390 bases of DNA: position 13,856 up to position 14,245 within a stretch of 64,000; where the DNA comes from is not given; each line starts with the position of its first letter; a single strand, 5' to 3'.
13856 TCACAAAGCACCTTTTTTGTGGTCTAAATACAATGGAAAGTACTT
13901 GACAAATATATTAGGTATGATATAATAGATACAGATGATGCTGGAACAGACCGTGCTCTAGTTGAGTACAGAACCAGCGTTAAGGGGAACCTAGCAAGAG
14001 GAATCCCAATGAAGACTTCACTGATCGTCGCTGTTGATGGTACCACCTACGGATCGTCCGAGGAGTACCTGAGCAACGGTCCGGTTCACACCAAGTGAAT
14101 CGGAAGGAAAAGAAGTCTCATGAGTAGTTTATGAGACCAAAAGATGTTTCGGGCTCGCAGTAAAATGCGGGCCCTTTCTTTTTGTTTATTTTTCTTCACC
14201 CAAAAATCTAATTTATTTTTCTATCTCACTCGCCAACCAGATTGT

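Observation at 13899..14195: Stand-alone plus-strand transcription unit (consensus promoter to terminator) with a 29-codon SD-preceded ORF, antisense to nothing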

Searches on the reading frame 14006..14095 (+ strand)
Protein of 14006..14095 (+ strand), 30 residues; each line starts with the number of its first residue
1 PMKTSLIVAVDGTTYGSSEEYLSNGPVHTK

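Call 27: list_cluster_members(proteins=[window:14009-14095:+, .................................])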
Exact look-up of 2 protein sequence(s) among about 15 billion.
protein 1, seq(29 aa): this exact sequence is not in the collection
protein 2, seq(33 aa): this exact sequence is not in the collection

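Call 28: find_related_loci(query=A1, collection=viral_contigs, flank=1500)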
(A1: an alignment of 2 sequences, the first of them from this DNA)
Query A1 (29 aa) in viral_contigs; peptide patterns used: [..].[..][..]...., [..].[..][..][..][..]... (x = any residue, [..] = any of these).
37 stretches matched a pattern, but none encodes a relative of the query by tblastn (E <= 1e-3).
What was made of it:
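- Tried and rejected: A peptide-alignment scan of viral contigs confirmed nothing (call 28).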

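Call 48: search_protein_families(library=pfam, max_evalue=10, proteins=[window:14009-14095:+])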
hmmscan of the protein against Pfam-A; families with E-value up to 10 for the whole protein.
seq(29 aa): 0 families

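Call 49: search_protein_families(library=ncbifam, max_evalue=10, proteins=[window:14009-14095:+])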
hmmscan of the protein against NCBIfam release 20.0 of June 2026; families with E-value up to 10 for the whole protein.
seq(29 aa): 0 families
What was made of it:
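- PADLOC was not run, and Pfam and NCBIfam gave no hit (calls 48, 49).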

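Call 61: search_protein_representatives(protein=window:14006-14095:+)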
Query: 30 residues. Proteins with E-value up to 0.001 (for the whole library): 0; up to 1e-10: 0; up to 1e-30: 0. The best 0 are listed.

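Call 62: predict_structure(protein=window:14006-14095:+)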
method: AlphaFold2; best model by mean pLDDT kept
length: 30 residues; sequences in the alignment: 1
mean_pLDDT: 71.6   pTM: 0.29
mean pLDDT of the five models: 71.6, 66.8, 62.6, 60.4, 58.8
residues with pLDDT >= 90: 0; 70-90: 22; 50-70: 8; < 50: 0
segments of 3 or more residues with pLDDT < 50: none
pLDDT, mean of each block of 10 residues (from residue 1): 72 76 67
secondary structure, 60 per line:
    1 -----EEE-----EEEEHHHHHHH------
elements in order: E6-8 E14-17 H18-24
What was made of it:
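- On Type I toxin-antitoxin: The peptide is polar and acidic with a predicted beta-hairpin plus helix (call 62).
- AlphaFold2 on the single sequence gives pLDDT 71.6, with strands 6-8 and 14-17 and a helix at 18-24 (call 62). The peptide is hydrophilic and acidic, has no transmembrane segment, and is predicted as a beta-hairpin plus helix (call 62).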

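Call 65: search_solved_structures(query=A3, max_evalue=10, show_alignments=3)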
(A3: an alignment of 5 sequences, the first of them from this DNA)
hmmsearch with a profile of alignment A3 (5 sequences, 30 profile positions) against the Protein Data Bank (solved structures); distinct sequences matched with E-value up to 10: 3.
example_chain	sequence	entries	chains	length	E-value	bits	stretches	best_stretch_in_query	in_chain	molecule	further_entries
8cxm_Z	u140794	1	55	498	0.043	16.9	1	4-19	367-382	Flagellin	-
2dmy_A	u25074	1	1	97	2.1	11.5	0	8-17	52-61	Spermatid perinuclear RNA-binding protein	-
4h89_A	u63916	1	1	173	2.6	11.2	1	3-18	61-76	GCN5-related N-acetyltransferase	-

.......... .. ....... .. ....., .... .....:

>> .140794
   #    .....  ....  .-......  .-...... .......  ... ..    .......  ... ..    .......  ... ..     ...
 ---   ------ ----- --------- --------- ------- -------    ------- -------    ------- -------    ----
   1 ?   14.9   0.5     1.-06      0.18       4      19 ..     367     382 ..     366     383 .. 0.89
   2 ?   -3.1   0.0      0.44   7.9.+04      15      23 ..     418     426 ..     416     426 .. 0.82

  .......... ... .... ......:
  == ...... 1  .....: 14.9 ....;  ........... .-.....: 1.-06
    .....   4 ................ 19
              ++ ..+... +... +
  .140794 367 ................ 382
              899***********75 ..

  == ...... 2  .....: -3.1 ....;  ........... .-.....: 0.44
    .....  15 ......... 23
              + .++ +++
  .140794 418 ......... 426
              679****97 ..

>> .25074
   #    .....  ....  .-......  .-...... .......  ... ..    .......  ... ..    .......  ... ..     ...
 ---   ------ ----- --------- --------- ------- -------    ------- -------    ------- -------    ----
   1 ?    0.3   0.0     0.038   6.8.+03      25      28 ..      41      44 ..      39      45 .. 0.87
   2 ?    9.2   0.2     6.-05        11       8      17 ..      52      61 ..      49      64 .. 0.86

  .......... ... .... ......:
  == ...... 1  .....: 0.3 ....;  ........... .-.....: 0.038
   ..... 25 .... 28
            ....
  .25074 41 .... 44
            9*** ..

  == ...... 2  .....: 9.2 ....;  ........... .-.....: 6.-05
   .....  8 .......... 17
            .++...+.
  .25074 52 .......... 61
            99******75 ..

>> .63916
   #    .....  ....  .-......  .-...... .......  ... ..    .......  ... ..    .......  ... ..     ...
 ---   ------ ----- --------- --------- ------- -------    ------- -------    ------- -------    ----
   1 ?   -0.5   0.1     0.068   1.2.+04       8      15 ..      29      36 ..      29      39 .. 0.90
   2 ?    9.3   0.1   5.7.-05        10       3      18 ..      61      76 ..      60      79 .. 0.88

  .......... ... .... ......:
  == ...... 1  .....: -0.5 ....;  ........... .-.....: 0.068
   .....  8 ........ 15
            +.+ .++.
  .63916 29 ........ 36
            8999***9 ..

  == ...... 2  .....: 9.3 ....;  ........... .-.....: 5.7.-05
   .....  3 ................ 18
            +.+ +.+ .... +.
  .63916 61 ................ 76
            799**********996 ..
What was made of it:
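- Tried and rejected: GPVH and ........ both occur in PDB entry 2dmy, but in reverse order and at E = 2.1 (call 65).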

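Call 66: search_protein_families(library=phrogs, max_evalue=10, proteins=[window:14009-14095:+])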
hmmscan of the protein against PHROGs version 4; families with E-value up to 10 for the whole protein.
seq(29 aa): 0 families

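Call 85: fold_search(model_id=the predicted structure, library=pdb)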
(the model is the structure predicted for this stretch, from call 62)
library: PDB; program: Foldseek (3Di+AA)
matches with E <= 10: 19; with E <= 0.001: 0
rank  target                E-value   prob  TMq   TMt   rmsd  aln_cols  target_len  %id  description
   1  7kmw_D                4.0e+00  0.04  0.33  0.08   3.3        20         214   25  Crystal structure of IspD from Mycobacterium paratuberculosis (released 2020-11-11)
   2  2xwn_A                4.7e+00  0.03  0.33  0.08   3.2        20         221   25  Crystal structure of IspD from Mycobacterium tuberculosis in complex with CTP and Mg (released 2011-04-27)
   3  2xwm_A                5.0e+00  0.03  0.32  0.08   3.4        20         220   30  Crystal structure of IspD from Mycobacterium smegmatis in complex with CMP (released 2011-04-27)
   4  2xwl_A                5.0e+00  0.03  0.33  0.07   3.4        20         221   30  Crystal structure of IspD from Mycobacterium smegmatis in complex with CTP and Mg (released 2011-04-27)
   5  3okr_C                5.8e+00  0.04  0.36  0.08   2.7        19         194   26  Structure of Mtb apo 2-C-methyl-D-erythritol 4-phosphate cytidyltransferase (IspD) (released 2010-10-06)
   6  7kmw_B                6.3e+00  0.03  0.33  0.08   3.4        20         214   25  Crystal structure of IspD from Mycobacterium paratuberculosis (released 2020-11-11)
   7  3q80_A                6.3e+00  0.03  0.34  0.08   3.2        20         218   25  Structure of Mtb 2-C-methyl-D-erythritol 4-phosphate cytidyltransferase (IspD) Complexed with CDP-ME (released 2011-05-04)
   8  7kmw_A                6.3e+00  0.03  0.33  0.08   3.3        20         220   25  Crystal structure of IspD from Mycobacterium paratuberculosis (released 2020-11-11)
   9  7nuf_C                6.7e+00  0.09  0.46  0.55   0.9        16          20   38  Vaccinia virus protein 018 in complex with STAT1 (released 2021-07-28)
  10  3okr_B                6.7e+00  0.03  0.34  0.08   3.3        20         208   25  Structure of Mtb apo 2-C-methyl-D-erythritol 4-phosphate cytidyltransferase (IspD) (released 2010-10-06)
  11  1aaz_A                7.3e+00  0.08  0.50  0.21   2.5        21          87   19  THE STRUCTURE OF OXIDIZED BACTERIOPHAGE T4 GLUTAREDOXIN (THIOREDOXIN) (released 1993-10-31)
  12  8vd8_A                7.3e+00  0.05  0.38  0.03   1.9        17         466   18  SaPI1 portal structure in mature capsids containing DNA (released 2024-01-10)
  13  2jz6_MODEL_1_A        8.4e+00  0.02  0.29  0.16   4.9        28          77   25  Solution structure of 50S ribosomal protein L28 from Thermotoga maritima. Northeast Structural Genomics Consor (released 2008-01-29)
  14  6qfp_MODEL_1_A        9.1e+00  0.05  0.36  0.15   2.5        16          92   50  Solution NMR ensemble for MlbQ at 298K compiled using the CoMAND method (released 2019-04-10)
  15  8vde_Q1               9.1e+00  0.04  0.39  0.03   2.0        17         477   18  SaPI1 portal-capsid interface in mature capsids with DNA (released 2024-01-10)
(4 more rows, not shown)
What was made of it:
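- Tried and rejected: Nothing scored below E = 4 (call 85).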

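Call 86: search_dna_similar(query=window:14009-14095:+, collection=phages, mode=protein, max_evalue=1, max_rows=10)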
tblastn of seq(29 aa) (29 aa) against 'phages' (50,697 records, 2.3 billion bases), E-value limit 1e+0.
No match.

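Call 87: search_dna_similar(query=window:14009-14095:+, collection=plasmids, mode=protein, max_evalue=1, max_rows=10)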
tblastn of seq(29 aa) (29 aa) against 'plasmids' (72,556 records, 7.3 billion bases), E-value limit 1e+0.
No match.
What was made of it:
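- Tried and rejected: No match (calls 86, 87).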
